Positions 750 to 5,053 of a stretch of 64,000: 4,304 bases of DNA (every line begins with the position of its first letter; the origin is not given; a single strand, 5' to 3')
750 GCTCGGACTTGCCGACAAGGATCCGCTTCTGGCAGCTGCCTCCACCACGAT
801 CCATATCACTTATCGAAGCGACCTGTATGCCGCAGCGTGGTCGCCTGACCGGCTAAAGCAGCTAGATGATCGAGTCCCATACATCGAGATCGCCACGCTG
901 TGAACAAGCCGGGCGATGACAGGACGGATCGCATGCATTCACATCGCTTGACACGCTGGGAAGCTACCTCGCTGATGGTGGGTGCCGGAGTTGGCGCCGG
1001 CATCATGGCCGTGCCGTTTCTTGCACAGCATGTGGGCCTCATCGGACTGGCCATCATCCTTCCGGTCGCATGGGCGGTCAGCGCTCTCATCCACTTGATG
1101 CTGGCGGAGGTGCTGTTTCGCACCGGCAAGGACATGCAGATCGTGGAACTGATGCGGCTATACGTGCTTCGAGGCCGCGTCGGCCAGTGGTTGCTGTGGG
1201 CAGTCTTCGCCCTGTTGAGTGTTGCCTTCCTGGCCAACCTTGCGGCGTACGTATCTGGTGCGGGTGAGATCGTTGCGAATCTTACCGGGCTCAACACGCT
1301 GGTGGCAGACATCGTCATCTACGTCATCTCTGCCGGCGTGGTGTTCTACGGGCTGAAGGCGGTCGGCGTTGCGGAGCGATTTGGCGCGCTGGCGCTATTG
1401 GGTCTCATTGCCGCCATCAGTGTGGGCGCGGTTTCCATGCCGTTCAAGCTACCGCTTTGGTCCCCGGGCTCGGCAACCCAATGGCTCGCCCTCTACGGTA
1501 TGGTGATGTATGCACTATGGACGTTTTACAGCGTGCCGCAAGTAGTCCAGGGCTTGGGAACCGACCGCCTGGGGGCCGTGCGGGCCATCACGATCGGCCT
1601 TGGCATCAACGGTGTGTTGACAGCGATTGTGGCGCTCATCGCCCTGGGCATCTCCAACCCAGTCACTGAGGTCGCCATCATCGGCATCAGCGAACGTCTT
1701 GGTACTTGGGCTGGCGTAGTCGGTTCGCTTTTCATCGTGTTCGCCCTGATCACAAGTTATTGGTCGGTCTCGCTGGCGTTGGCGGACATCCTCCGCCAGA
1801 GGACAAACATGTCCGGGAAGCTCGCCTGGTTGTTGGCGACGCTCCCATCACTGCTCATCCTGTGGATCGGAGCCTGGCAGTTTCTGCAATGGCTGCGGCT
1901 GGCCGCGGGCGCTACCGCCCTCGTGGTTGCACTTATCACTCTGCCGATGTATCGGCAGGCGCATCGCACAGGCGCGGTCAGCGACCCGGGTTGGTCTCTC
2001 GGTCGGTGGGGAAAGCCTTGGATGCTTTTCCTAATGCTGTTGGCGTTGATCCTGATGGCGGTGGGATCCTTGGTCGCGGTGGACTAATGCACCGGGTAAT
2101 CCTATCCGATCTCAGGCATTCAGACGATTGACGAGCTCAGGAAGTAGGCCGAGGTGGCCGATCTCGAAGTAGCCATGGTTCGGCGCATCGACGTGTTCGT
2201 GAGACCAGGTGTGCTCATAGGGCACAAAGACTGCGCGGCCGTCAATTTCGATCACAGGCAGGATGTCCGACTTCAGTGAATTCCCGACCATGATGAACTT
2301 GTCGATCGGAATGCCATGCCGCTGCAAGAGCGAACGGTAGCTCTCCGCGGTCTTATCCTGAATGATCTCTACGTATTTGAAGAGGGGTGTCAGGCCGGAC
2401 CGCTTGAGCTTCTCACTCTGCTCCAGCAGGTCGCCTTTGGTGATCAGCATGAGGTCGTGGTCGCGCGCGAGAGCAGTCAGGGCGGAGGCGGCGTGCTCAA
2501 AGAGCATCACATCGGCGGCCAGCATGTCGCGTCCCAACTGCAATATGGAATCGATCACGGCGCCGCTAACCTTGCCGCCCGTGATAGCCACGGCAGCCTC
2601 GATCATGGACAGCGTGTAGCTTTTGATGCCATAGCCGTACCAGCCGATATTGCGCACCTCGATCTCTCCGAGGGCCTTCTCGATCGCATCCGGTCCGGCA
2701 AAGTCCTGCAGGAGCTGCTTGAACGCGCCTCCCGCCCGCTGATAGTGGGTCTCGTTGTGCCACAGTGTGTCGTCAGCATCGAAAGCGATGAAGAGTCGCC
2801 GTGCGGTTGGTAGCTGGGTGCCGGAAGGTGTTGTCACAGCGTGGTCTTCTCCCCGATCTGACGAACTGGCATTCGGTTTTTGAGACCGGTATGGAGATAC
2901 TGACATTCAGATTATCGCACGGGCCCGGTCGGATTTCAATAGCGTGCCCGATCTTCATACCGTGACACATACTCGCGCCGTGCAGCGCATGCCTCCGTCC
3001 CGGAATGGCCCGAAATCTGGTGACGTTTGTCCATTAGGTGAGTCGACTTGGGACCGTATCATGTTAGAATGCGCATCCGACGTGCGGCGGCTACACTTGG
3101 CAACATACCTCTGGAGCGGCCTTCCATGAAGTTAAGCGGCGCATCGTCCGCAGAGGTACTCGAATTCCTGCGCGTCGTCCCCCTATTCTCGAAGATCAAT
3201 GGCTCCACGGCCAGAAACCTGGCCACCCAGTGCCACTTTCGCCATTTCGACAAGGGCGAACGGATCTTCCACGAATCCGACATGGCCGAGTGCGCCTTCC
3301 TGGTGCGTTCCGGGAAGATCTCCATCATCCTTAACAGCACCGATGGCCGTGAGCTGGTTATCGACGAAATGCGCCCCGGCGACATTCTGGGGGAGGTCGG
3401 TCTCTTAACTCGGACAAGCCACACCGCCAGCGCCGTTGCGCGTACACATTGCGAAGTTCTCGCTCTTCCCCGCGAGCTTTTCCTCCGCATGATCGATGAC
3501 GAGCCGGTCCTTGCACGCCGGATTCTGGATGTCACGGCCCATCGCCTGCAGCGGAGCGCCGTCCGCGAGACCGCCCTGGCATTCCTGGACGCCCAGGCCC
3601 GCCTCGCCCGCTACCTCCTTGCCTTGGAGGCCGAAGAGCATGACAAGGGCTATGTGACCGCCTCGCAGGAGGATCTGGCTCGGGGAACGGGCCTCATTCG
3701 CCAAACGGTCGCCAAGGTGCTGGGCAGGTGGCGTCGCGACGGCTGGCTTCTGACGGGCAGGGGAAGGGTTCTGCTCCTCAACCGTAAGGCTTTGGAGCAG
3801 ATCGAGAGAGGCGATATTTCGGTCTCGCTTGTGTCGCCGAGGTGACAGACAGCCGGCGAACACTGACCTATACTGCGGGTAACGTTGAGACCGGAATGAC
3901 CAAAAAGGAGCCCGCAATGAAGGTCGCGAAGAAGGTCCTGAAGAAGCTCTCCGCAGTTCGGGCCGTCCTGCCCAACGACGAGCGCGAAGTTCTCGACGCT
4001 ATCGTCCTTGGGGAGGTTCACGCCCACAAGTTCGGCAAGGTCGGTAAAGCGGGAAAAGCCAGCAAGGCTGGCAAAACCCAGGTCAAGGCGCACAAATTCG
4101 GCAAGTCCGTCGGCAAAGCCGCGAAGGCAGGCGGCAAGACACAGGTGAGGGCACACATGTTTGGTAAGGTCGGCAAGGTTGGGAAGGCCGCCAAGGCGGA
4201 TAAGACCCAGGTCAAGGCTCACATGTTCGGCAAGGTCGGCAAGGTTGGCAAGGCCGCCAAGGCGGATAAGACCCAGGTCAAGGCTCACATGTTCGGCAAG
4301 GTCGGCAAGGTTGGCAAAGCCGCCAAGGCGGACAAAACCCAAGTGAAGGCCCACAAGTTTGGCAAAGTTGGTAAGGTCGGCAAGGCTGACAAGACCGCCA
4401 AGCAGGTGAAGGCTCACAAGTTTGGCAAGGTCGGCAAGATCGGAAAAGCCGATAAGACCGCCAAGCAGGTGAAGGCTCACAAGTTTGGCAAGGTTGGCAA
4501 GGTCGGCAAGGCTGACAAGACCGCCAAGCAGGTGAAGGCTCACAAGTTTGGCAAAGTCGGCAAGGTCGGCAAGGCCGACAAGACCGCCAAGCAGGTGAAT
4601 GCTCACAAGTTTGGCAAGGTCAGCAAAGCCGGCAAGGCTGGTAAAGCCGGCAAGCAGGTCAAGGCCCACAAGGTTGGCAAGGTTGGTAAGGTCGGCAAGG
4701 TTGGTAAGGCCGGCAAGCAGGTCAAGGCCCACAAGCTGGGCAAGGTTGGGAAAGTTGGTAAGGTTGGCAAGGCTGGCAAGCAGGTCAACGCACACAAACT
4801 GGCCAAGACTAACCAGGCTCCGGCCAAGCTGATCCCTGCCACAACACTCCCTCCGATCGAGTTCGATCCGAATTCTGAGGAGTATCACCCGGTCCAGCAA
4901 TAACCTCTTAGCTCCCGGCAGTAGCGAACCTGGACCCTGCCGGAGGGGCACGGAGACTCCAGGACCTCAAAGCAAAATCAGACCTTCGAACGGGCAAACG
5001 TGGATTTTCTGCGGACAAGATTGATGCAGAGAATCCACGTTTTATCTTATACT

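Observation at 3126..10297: cNMP-themed neighbourhood: Crp regulator, polycationic 12-repeat protein, GAF protein, signal-less subtilase, M3 oligoendopeptidase and MFS::cNMP-binding transporter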

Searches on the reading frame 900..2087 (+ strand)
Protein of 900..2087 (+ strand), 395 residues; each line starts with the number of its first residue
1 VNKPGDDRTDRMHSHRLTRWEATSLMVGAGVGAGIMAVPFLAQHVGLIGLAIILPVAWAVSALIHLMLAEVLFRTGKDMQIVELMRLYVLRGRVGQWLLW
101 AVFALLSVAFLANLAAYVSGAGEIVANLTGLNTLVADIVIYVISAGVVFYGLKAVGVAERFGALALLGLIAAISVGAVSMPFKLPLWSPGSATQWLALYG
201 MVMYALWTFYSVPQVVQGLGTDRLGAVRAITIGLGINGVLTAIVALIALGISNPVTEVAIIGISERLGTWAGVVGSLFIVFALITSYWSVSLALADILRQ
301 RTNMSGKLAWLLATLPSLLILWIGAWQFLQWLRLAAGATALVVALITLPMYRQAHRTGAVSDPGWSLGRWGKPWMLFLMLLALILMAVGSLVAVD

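Call 8: search_protein_families(library=ncbifam, proteins=[window:900-2087:+], max_evalue=0.01)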
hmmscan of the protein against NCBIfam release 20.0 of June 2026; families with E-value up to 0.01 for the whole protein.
window:900-2087:+ (395 aa): 2 families
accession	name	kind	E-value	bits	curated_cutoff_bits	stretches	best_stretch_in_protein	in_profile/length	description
TIGR00837.1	araaP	subfamily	1.5e-09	37.7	350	1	24-350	4-352/381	aromatic amino acid transporter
NF011711.0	PRK15132.1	equivalog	8.9e-08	31.6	482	1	25-389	11-391/403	tyrosine transporter TyrP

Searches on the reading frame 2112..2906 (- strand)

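Call 8: search_protein_families(library=ncbifam, proteins=[window:2112-2906:-], max_evalue=0.01)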
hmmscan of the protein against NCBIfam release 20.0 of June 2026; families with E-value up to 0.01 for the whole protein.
window:2112-2906:- (264 aa): 4 families
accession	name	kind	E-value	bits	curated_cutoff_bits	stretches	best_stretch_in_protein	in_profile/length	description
TIGR02254.1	YjjG_YfnB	equivalog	8.4e-08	32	159.9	1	127-216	90-184/223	YjjG family noncanonical pyrimidine nucleotidase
TIGR02253.1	CTE7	subfamily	1.6e-06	28.1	169.75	1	134-249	94-214/221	TIGR02253 family HAD-type hydrolase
NF006976.0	PRK09449.1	equivalog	0.00032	20.3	183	1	39-234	5-201/225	pyrimidine 5'-nucleotidase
NF008018.0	PRK10748.1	equivalog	0.0098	15.1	225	0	137-255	116-234/238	5-amino-6-(5-phospho-D-ribitylamino)uracil phosphatase YigB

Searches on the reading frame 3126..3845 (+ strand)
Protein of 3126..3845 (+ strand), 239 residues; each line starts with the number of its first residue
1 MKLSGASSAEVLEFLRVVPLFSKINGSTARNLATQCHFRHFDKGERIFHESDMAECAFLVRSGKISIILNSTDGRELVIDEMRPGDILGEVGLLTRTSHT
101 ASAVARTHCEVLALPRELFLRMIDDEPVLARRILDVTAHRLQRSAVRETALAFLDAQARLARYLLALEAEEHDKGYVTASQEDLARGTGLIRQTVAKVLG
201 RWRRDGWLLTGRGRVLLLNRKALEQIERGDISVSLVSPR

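Call 3: search_protein_families(library=pfam, proteins=[window:3126-3845:+], max_evalue=0.01)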
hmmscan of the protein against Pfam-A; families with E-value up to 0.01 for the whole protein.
window:3126-3845:+ (239 aa): 2 families
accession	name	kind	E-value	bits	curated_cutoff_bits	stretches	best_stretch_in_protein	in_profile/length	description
PF00027.35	cNMP_binding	-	1.2e-24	86.6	27.5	1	39-125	2-88/89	Cyclic nucleotide-binding domain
PF13545.12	HTH_Crp_2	-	3.6e-14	52.9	27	1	158-226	1-70/70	Crp-like helix-turn-helix domain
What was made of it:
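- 3126..3845 (+): Crp/Fnr-family regulator gene (239 aa). PF00027 (86.6 bits) and HTH_Crp_2 (52.9 bits) (call 3).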

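Call 8: search_protein_families(library=ncbifam, proteins=[window:3126-3845:+], max_evalue=0.01)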
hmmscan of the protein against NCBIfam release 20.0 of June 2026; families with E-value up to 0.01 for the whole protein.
window:3126-3845:+ (239 aa): 14 families
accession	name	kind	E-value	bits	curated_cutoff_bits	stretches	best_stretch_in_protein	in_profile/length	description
NF008732.0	PRK11753.1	equivalog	5.3e-25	88.1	266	1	29-216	16-208/214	cAMP-activated global transcriptional regulator CRP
NF052518.1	TransRegLdrP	equivalog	1.7e-20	73.9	300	1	40-225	3-186/195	transcriptional regulator LdrP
NF050806.1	TransRegFixKCaul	equivalog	1.9e-12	46.9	300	1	32-226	19-213/215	transcriptional regulator FixK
NF010499.0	PRK13918.1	equivalog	2.1e-12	47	274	1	41-228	17-202/205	CRP/FNR family transcriptional regulator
NF041163.2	encap_f2b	equivalog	3.2e-12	46.3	400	1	9-143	67-203/450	family 2B encapsulin nanocompartment shell protein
NF006901.0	PRK09392.1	equivalog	4.4e-12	45.8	211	1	13-226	7-220/236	transcriptional activator FtrB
NF058543.1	ActPatMycb56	equivalog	4.8e-12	45.4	460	1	20-186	3-166/317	acetyltransferase Pat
NF007707.0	PRK10402.1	subfamily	1.2e-10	41.4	180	1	32-225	27-216/226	transcriptional regulator YeiL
NF045989.1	TransRegFnrLRhodb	equivalog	6.3e-10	38.7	300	1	26-223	26-231/245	transcriptional regulator FnrL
TIGR03896.1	cyc_nuc_ocin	subfamily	9.2e-10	38.4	161.05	1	17-148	142-274/317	bacteriocin-type transport-associated protein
TIGR03697.1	NtcA_cyano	equivalog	5.5e-09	36.1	244.95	1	44-211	1-176/193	global nitrogen regulator NtcA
NF008365.0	PRK11161.1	subfamily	1.6e-08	34.1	228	1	41-225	52-241/250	fumarate/nitrate reduction transcriptional regulator Fnr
NF053664.1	TransRegPtrACyano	equivalog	3.6e-07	29.7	300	1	56-220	29-192/196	Crp/Fnr family transcriptional regulator PtrA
NF050815.1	TransActFtrBCaul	equivalog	5.8e-05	22.5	300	1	12-168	8-163/251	transcriptional activator FtrB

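Call 9: search_protein_families(library=padloc, proteins=[window:3126-3845:+], max_evalue=0.01)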
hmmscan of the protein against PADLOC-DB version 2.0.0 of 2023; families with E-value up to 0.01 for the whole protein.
window:3126-3845:+ (239 aa): 5 families
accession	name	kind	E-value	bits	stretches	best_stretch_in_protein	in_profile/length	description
PDLC00734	PycC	-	7.1e-10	36.5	1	29-155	26-153/374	Pycsar cyclase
PDLC00731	Effector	-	1.7e-09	35.1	1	25-143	29-144/306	TIR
PDLC02371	PycTIR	-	6.8e-09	33.5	1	26-143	27-140/288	-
PDLC00732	Effector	-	7.9e-07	26.3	1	10-143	11-139/301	TIR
PDLC00730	Effector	-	0.0017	15.6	1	28-144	48-160/299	TIR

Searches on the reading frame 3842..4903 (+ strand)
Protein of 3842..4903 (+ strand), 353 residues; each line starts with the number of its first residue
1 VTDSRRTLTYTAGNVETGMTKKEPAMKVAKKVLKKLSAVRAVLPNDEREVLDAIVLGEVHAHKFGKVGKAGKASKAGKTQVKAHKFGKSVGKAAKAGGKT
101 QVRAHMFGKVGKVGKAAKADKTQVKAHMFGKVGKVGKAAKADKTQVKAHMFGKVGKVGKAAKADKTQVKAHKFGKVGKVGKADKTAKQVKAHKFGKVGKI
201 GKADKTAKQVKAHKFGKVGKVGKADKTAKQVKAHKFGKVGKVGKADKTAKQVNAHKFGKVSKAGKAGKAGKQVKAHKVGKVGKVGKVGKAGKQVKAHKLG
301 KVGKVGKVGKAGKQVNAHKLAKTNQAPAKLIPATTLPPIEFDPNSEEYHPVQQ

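Call 3: search_protein_families(library=pfam, proteins=[window:3917-4903:+], max_evalue=0.01)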
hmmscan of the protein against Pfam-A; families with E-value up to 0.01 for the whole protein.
window:3917-4903:+ (328 aa): 1 family
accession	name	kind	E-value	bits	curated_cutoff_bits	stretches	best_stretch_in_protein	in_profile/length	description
PF09982.15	LpxR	-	8.3e-05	22.1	26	0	128-148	130-150/323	Outer membrane protein LpxR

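Call 8: search_protein_families(library=ncbifam, proteins=[window:3917-4903:+], max_evalue=0.01)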
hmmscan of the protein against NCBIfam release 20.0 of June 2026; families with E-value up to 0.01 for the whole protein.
window:3917-4903:+ (328 aa): 2 families
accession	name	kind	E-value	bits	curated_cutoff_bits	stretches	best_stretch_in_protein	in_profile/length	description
NF038329.2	gly_rich_SclB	equivalog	1.2e-17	64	325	2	128-310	169-347/442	LPXTG-anchored collagen-like adhesin Scl2/SclB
NF038330.1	adhesin_SclA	exception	4.3e-05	23.3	400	1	162-303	121-260/405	LPXTG-anchored collagen-like adhesin Scl1/SclA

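Call 9: search_protein_families(library=padloc, proteins=[window:3917-4903:+], max_evalue=0.01)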
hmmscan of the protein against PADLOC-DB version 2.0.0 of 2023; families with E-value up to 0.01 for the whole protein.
window:3917-4903:+ (328 aa): 0 families

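Call 10: find_encoding_contigs(protein=window:3917-4903:+, flank=10000, max_places=6)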
Protein window:3917-4903:+ (328 aa): no gene with exactly this product is on record in the collection.

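Call 11: find_homologous_proteins(query=window:3917-4903:+, max_evalue=0.001)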
Query window:3917-4903:+ (328 aa): 8 proteins with E <= 0.001 among 8000 candidates.
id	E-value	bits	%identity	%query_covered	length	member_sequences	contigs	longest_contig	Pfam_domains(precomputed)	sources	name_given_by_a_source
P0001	4.7e-22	97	45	78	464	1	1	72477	PF13545.13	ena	-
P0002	3.7e-17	81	41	38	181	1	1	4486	-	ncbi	-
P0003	4.7e-16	78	61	17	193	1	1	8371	-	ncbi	-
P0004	3.0e-14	72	55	18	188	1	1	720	-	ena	-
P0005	4.4e-5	42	44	40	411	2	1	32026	-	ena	-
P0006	8.6e-5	41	48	22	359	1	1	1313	-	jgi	-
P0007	9.2e-5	41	25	9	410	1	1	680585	PF11977.15,PF00575.30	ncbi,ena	-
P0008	6.9e-4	38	51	11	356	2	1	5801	PF11977.15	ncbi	ncbi:MAG: hypothetical protein ABSG81_15730 [Acidimicrobiales bacterium]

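Call 14: find_encoding_contigs(protein=P0001, flank=10000, max_places=3)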
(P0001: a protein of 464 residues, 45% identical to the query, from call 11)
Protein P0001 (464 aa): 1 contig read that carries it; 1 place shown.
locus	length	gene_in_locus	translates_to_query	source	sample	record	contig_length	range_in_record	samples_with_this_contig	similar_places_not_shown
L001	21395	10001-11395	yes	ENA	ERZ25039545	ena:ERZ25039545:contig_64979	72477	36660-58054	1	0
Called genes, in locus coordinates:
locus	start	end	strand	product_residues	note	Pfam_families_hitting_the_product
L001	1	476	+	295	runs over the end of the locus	PF05343:Peptidase_M42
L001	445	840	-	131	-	-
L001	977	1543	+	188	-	PF01546:Peptidase_M20 (weak), PF05343:Peptidase_M42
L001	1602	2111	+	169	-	PF05343:Peptidase_M42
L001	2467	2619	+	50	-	PF05343:Peptidase_M42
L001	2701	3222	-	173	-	PF04306:DUF456 (faint)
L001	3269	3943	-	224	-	PF00587:tRNA-synt_2b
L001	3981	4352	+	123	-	-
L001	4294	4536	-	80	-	PF02403:Seryl_tRNA_N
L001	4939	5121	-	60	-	PF02397:Bac_transf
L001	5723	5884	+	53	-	PF00072:Response_reg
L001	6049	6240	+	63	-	PF00486:Trans_reg_C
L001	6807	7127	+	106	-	PF00672:HAMP, PF00512:HisKA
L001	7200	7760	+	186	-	PF02518:HATPase_c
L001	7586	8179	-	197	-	-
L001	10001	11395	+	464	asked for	PF13545:HTH_Crp_2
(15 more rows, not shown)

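Call 15: find_encoding_contigs(protein=P0003, flank=10000, max_places=3)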
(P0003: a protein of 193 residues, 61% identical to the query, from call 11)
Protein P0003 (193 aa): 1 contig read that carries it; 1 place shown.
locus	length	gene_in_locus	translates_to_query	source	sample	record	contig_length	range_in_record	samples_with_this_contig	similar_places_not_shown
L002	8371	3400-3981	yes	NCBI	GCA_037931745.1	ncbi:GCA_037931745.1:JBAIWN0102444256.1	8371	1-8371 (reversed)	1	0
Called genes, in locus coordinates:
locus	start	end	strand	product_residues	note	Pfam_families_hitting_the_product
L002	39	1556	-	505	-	-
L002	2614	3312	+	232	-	PF00027:cNMP_binding, PF13545:HTH_Crp_2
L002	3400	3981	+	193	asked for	-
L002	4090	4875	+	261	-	PF13185:GAF_2, PF01590:GAF, PF13492:GAF_3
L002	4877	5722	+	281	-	PF00082:Peptidase_S8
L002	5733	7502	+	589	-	PF08439:Peptidase_M3_N, PF01432:Peptidase_M3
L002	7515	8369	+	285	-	?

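Call 16: find_encoding_contigs(protein=P0002, flank=10000, max_places=3)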
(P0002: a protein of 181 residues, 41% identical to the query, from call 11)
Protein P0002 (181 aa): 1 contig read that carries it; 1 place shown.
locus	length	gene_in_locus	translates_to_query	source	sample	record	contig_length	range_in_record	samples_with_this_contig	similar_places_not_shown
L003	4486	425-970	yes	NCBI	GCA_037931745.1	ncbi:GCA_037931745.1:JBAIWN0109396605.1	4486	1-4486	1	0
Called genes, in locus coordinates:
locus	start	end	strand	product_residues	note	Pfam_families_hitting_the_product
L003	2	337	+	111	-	?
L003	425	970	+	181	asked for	-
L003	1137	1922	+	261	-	PF01590:GAF, PF13185:GAF_2, PF13492:GAF_3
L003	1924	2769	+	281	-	PF00082:Peptidase_S8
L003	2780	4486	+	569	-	?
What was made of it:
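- Three contexts of repeat-protein homologues all read Crp, precursor, GAF, S8, M3, MFS (calls 14-16).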

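Call 74: find_encoding_contigs(protein=window:3842-4903:+, flank=3000, max_places=3)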
Protein window:3842-4903:+ (353 aa): no gene with exactly this product is on record in the collection.
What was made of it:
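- Tried and rejected: Both possible starts returned nothing (calls 10, 74).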

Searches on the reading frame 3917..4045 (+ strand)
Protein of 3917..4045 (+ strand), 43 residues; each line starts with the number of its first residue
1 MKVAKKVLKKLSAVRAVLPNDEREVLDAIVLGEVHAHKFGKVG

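Call 41: find_homologous_proteins(query=A4, max_evalue=0.001)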
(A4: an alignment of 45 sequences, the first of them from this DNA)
Query A4 (45 sequences) (43 aa, profile of the alignment): 63 proteins with E <= 0.001 among 183 candidates.
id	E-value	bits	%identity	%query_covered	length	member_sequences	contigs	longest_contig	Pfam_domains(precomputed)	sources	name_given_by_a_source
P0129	1.4e-19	87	56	84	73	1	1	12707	-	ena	-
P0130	1.1e-16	78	49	88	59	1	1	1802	-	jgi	jgi:hypothetical protein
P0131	2.4e-16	77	51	86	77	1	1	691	-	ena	-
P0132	2.4e-16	77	61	86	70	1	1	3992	-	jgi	jgi:hypothetical protein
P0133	2.8e-16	77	51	86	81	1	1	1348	-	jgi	jgi:hypothetical protein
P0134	4.2e-16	76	55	86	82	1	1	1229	-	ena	-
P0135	6.5e-16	75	49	91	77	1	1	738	-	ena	-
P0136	6.6e-16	75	50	86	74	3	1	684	-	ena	-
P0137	9.0e-16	75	51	88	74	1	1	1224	-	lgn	-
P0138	2.2e-15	74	53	93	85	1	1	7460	-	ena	-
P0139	3.3e-15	73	61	65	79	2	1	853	-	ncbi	-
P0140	4.4e-15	73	52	67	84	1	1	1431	-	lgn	-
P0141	1.1e-14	72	59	88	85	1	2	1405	-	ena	-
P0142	1.1e-14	71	39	88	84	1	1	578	-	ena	-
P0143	1.2e-14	71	43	91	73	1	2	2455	-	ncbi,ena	-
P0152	1.1e-12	65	30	91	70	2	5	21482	-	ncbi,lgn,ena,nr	ncbi:MAG: hypothetical protein KAH97_02425 [Anaerolineales bacterium]|nr:hypothetical protein [Anaer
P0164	1.7e-11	61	39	88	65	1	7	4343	-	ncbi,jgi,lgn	jgi:hypothetical protein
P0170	3.7e-11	60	43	88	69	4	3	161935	-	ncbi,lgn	-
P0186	1.0e-7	49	38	86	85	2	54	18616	-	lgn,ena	-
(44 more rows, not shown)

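Call 59: predict_structure(alignment_id=A5)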
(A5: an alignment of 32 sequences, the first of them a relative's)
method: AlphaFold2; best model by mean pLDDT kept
length: 70 residues; sequences in the alignment: 32
mean_pLDDT: 64.0   pTM: 0.43
mean pLDDT of the five models: 64.0, 60.3, 59.9, 57.1, 52.6
residues with pLDDT >= 90: 0; 70-90: 34; 50-70: 20; < 50: 16
segments of 3 or more residues with pLDDT < 50: 38-52
pLDDT, mean of each block of 10 residues (from residue 1): 61 79 78 60 39 61 71
secondary structure, 60 per line:
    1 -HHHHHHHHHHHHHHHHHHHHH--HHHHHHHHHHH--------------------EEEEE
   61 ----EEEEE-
elements in order: H2-22 H25-35 E56-60 E65-69
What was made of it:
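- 3917..4033 (+): Precursor leader (aa 1-39): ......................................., ending in the first AHx-hydrophobic site. Predicted to form a helical hairpin (call 59).
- The motif lies in a predicted disordered segment (call 59). The predicted model has two small structured elements separated by a disordered stretch (call 59). The motif sits in a disordered region, not at the end of a folded inhibitor domain (call 59).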

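Call 61: search_protein_representatives(alignment_id=A5)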
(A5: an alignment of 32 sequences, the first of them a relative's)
Query: 32 sequences, 68 profile positions. Proteins with E-value up to 0.001 (for the whole library): 445; up to 1e-10: 219; up to 1e-30: 0. The best 150 are listed.
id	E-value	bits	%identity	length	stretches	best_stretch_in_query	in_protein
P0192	3.7e-23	97.5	-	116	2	1-56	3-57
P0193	5.5e-23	96.9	-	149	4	1-52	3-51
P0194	9.1e-23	96.2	-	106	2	1-51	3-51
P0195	1.5e-21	92.3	-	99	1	2-67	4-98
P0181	5.0e-21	90.6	-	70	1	1-67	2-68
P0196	1.2e-20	89.5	-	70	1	1-67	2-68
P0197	1.2e-20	89.4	-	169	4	2-51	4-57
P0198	1.5e-19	85.9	-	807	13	24-41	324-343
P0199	1.8e-19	85.7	-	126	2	3-51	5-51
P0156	2.0e-19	85.5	-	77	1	2-67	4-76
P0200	2.2e-19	85.4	-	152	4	2-50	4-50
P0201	4.0e-19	84.6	-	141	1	1-67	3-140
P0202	5.9e-19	84.0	-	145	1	3-67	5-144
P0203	1.4e-18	82.8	-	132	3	1-46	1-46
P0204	4.1e-18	81.3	-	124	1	3-67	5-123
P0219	7.3e-16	74.1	-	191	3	2-52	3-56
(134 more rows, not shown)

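Call 77: search_protein_families(library=ncbifam, proteins=[P0132, P0164, P0152, P0170, P0193, P0219, P0186], max_evalue=1)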
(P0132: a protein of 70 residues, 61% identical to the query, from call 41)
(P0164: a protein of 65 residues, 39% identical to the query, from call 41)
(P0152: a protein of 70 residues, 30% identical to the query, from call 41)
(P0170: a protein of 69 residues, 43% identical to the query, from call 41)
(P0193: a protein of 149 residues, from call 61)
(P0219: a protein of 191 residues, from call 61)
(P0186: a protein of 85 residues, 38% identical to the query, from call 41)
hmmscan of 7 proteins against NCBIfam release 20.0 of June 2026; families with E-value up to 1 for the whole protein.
P0132 (70 aa): 0 families

P0164 (65 aa): 1 family
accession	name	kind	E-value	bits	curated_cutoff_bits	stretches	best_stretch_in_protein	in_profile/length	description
NF000750.0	PRK00045.3-4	equivalog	0.083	11.8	289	1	21-60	78-117/439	glutamyl-tRNA reductase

P0152 (70 aa): 0 families

P0170 (69 aa): 0 families

P0193 (149 aa): 4 families
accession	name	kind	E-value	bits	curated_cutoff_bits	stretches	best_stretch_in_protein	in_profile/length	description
NF040676.1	wall_bind_EntB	exception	0.025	13.1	780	1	20-128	279-385/490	cell wall-binding protein EntB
NF007065.0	PRK09510.1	equivalog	0.058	12.4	213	1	14-126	117-229/387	cell envelope integrity protein TolA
TIGR02832.1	spo_yunB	equivalog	0.13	11.8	111.9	1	29-127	5-97/204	sporulation protein YunB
NF040677.1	wall_bind_EntC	exception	0.14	11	770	1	28-130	202-310/422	cell wall-binding protein EntC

P0219 (191 aa): 0 families

P0186 (85 aa): 0 families
